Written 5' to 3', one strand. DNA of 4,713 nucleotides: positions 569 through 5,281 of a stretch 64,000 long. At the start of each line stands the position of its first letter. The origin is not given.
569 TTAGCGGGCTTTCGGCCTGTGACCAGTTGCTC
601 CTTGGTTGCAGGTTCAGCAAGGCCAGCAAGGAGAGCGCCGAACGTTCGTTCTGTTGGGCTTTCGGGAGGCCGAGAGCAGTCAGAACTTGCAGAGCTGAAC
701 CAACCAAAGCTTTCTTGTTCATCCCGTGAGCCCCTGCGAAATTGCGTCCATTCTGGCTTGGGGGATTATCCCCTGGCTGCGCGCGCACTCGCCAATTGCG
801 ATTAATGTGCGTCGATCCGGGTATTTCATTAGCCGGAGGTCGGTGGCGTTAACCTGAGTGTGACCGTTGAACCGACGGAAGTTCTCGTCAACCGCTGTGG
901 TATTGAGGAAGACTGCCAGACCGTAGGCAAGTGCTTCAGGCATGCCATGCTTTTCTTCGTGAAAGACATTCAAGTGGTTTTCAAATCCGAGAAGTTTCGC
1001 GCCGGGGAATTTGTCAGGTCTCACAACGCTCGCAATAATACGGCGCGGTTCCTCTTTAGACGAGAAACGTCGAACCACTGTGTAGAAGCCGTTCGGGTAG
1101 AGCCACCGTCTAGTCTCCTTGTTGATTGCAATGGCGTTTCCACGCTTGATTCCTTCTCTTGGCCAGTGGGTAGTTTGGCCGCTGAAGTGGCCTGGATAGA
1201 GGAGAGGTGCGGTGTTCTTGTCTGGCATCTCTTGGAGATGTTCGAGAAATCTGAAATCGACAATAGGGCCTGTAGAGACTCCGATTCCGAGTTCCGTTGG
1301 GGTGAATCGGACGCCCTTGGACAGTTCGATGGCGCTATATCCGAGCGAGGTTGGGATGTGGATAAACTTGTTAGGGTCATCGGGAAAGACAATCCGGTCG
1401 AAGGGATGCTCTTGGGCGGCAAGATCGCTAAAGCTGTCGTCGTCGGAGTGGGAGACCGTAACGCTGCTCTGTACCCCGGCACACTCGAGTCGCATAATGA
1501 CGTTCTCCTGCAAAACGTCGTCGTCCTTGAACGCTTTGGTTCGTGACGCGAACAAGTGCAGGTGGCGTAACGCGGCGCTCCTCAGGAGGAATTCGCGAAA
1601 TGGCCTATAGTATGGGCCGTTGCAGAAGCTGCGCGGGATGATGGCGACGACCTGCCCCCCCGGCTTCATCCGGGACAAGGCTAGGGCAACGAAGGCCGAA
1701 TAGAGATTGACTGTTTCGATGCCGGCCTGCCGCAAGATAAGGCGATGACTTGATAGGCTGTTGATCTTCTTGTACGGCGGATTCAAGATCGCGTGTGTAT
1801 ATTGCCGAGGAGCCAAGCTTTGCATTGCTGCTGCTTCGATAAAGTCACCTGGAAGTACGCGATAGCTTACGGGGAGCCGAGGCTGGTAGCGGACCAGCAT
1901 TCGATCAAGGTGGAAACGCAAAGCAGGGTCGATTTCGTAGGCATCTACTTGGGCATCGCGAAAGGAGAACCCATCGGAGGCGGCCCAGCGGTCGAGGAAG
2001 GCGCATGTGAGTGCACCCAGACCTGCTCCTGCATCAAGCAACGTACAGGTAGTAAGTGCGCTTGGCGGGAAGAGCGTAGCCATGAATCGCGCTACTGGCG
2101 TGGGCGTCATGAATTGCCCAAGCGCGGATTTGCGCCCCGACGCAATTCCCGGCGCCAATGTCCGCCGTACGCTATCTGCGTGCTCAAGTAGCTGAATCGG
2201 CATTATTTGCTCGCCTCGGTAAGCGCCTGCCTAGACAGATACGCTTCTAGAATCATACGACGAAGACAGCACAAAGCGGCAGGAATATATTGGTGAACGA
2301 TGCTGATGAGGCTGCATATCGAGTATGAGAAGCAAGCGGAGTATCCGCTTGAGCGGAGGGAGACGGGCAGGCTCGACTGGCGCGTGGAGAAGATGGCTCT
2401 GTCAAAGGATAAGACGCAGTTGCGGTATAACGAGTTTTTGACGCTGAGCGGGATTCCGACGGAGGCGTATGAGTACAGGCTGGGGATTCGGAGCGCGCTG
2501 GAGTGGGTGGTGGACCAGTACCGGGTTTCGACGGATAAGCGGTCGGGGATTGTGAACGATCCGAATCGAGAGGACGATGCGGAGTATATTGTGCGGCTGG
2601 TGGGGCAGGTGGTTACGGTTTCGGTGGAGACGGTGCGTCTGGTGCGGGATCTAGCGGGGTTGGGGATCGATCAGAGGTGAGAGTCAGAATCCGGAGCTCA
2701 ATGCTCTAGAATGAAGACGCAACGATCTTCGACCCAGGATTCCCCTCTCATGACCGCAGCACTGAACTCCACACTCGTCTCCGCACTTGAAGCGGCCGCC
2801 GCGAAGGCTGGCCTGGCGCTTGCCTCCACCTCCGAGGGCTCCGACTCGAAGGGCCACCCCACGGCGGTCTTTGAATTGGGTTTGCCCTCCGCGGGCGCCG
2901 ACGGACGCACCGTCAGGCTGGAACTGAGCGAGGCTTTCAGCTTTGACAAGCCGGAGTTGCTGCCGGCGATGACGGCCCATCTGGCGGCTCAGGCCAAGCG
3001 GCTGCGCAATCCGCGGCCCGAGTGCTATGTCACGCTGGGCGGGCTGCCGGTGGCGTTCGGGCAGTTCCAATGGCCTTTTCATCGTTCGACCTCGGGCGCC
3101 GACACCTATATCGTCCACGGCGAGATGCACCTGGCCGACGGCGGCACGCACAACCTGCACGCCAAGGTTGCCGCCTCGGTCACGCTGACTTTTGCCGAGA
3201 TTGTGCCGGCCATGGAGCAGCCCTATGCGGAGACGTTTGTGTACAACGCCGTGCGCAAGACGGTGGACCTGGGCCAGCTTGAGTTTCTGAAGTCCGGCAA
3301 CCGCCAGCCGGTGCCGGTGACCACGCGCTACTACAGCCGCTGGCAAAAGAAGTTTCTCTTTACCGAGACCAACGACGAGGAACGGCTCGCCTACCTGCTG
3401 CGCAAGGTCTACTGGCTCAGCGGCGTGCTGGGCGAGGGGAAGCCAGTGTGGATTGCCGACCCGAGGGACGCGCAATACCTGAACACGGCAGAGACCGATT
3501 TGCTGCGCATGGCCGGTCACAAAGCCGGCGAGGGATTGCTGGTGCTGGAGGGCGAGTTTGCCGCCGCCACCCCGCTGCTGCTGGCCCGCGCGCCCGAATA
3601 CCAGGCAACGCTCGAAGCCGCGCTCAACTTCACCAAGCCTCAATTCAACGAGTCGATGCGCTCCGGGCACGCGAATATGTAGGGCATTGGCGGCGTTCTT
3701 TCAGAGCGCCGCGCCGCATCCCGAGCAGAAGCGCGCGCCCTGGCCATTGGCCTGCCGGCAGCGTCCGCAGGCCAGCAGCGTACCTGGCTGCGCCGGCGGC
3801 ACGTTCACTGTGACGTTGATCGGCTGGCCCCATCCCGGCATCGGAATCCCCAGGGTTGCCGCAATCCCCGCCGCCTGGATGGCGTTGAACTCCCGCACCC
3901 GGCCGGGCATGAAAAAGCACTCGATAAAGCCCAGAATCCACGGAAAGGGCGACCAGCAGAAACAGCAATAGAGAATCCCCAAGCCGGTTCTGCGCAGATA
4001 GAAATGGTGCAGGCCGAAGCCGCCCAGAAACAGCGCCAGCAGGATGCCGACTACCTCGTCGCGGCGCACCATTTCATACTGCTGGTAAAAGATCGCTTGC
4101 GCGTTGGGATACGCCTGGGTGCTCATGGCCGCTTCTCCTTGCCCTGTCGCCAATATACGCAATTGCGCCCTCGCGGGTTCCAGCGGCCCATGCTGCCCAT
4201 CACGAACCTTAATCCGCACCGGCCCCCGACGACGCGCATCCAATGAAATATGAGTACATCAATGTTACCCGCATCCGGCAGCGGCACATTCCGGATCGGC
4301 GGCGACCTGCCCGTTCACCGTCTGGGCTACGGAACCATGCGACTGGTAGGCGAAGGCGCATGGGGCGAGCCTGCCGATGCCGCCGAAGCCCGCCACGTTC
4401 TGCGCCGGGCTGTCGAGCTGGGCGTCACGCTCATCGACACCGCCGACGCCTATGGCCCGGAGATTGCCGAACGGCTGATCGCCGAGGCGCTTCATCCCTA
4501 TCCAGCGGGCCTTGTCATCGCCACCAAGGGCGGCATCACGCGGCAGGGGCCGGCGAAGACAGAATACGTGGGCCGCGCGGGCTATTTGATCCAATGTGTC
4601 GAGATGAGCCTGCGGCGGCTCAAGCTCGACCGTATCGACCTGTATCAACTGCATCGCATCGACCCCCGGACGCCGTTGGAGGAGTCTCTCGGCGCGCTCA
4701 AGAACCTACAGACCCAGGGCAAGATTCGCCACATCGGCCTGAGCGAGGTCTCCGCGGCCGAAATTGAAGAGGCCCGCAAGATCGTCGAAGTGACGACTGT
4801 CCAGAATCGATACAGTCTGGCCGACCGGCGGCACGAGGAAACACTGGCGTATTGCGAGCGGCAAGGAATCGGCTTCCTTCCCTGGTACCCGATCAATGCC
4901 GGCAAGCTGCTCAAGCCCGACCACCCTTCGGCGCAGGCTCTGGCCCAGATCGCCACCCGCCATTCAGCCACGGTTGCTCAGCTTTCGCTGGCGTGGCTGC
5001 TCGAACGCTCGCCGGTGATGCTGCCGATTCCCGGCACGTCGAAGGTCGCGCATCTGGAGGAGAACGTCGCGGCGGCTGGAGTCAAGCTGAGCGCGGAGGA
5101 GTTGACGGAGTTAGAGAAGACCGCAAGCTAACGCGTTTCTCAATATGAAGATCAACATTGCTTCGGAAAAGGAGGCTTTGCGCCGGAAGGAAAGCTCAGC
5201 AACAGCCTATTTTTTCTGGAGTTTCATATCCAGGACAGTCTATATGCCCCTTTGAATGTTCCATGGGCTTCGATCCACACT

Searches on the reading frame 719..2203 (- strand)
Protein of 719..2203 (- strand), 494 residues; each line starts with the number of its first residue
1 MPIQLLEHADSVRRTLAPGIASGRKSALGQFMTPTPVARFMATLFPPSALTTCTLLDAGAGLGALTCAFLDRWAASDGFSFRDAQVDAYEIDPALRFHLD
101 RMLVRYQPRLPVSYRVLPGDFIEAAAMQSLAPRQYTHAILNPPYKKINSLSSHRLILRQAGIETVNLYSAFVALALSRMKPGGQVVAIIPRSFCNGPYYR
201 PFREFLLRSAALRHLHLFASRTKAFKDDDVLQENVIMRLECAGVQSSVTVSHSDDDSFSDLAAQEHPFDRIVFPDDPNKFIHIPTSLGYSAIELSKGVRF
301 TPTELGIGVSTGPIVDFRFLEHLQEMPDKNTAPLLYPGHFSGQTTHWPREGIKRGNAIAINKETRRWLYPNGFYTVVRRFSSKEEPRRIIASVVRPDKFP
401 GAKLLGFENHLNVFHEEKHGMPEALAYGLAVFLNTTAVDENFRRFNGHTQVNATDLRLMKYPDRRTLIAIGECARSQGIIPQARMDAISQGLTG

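Call 57: search_protein_families(library=pfam, proteins=[window:719-2203:-], max_evalue=0.0001)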
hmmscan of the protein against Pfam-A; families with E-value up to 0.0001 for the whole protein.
window:719-2203:- (494 aa): 1 family
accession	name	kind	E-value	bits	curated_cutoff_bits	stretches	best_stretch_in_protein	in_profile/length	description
PF07669.17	Eco57I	-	5.5e-09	36.8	25.3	1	138-225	78-171/171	Eco57I restriction-modification methylase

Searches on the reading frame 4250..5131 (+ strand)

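Call 57: search_protein_families(library=pfam, proteins=[window:4250-5131:+], max_evalue=0.0001)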
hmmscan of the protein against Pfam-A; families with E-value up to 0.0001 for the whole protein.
window:4250-5131:+ (293 aa): 1 family
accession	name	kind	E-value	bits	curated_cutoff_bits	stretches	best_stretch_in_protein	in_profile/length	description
PF00248.27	Aldo_ket_red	-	1.1e-67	228.6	24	1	24-290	1-288/291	Aldo/keto reductase family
